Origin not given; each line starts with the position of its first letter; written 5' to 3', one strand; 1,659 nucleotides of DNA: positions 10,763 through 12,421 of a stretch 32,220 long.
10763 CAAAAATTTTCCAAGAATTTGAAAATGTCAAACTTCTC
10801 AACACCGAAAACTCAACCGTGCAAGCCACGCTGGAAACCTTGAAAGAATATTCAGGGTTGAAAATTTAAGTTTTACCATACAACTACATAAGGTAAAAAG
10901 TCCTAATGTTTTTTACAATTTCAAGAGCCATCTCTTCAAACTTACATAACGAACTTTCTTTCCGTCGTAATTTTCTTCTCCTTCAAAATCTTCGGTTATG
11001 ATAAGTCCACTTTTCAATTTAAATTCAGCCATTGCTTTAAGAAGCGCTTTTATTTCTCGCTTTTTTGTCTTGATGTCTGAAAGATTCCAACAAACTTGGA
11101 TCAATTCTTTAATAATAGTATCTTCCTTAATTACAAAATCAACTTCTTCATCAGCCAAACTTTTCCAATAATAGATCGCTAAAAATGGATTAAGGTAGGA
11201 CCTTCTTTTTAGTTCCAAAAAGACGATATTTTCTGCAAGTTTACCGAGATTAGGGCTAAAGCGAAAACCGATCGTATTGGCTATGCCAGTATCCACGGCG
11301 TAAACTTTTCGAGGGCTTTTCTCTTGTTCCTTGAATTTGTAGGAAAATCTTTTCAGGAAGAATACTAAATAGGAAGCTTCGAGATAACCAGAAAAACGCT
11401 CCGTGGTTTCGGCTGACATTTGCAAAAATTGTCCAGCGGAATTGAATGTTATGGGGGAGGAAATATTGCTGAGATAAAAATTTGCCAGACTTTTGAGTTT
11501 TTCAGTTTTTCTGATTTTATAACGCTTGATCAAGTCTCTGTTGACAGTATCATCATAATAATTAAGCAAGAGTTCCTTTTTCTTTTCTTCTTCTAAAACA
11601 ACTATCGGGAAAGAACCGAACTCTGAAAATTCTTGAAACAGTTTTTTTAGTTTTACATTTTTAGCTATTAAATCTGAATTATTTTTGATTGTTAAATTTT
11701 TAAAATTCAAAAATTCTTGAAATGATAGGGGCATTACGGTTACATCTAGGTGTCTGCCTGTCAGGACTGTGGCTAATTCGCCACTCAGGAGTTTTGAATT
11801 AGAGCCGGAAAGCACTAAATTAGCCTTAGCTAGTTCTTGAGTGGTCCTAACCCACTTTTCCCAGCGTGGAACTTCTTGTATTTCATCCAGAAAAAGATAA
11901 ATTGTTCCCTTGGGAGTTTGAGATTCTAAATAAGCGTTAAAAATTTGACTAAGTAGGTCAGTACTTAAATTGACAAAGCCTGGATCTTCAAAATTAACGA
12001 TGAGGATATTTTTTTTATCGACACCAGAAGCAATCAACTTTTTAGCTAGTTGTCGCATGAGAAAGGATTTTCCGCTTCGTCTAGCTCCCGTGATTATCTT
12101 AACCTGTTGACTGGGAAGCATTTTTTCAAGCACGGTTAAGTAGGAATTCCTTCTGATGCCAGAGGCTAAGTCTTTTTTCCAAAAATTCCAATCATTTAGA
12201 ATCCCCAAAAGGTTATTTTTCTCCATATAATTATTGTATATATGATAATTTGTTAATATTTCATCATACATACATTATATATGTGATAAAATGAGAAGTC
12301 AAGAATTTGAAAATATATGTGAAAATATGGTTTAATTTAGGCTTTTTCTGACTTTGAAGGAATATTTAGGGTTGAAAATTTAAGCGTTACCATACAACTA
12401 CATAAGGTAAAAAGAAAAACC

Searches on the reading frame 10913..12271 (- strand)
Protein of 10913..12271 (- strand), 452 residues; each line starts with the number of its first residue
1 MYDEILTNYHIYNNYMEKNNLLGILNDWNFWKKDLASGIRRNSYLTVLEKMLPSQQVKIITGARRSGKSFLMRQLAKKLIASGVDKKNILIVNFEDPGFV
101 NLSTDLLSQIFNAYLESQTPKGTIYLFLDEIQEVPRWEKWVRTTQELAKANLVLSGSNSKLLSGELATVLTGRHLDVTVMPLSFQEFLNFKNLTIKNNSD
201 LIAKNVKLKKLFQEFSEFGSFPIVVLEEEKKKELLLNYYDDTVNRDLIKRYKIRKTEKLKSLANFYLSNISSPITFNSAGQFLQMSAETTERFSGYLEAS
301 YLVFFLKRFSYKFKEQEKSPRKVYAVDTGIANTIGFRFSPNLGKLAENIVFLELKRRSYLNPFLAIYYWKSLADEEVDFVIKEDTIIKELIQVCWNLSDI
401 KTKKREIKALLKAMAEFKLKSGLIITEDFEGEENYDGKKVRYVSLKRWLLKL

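Call 7: search_protein_families(library=padloc, proteins=[window:10913-12271:-], max_evalue=1)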
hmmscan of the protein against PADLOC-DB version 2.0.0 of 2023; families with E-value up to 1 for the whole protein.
window:10913-12271:- (452 aa): 9 families
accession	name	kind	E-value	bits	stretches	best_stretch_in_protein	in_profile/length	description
PDLC04787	PDC-S01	-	2.1e-118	393.8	1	30-451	8-408/412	-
PDLC04789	PDC-S01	-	1.2e-49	167.4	1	45-398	7-343/375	-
PDLC04790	PDC-S01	-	1.5e-33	114.1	1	45-384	17-356/422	-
PDLC04786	PDC-S01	-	1.6e-19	68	2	59-194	24-160/439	-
PDLC04791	PDC-S01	-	1.8e-18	64.4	1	43-387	6-344/395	-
PDLC04788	PDC-S01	-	1.1e-17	62.1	1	59-385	23-373/448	-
PDLC04792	PDC-S01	-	2e-16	57.6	2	54-206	18-169/452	-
PDLC04140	mad8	-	7e-06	23.8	1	59-215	31-114/314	mads_8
PDLC00303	PtuA1|PtuA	-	0.0024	15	1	52-103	9-58/386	AAA ATPase domain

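Call 33: search_protein_families(library=pfam, proteins=[window:10913-12271:-], max_evalue=0.001)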
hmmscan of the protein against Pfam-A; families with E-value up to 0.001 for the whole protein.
window:10913-12271:- (452 aa): 3 families
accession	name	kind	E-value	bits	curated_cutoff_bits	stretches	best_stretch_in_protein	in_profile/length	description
PF13173.12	AAA_14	-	1.4e-35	122.6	27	1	55-188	2-129/129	AAA domain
PF13635.12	DUF4143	-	1.6e-23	83.7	28.1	1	245-386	2-150/160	Domain of unknown function (DUF4143)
PF01637.24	ATPase_2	-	0.00021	21.6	33.2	0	41-85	4-48/225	ATPase domain predominantly from Archaea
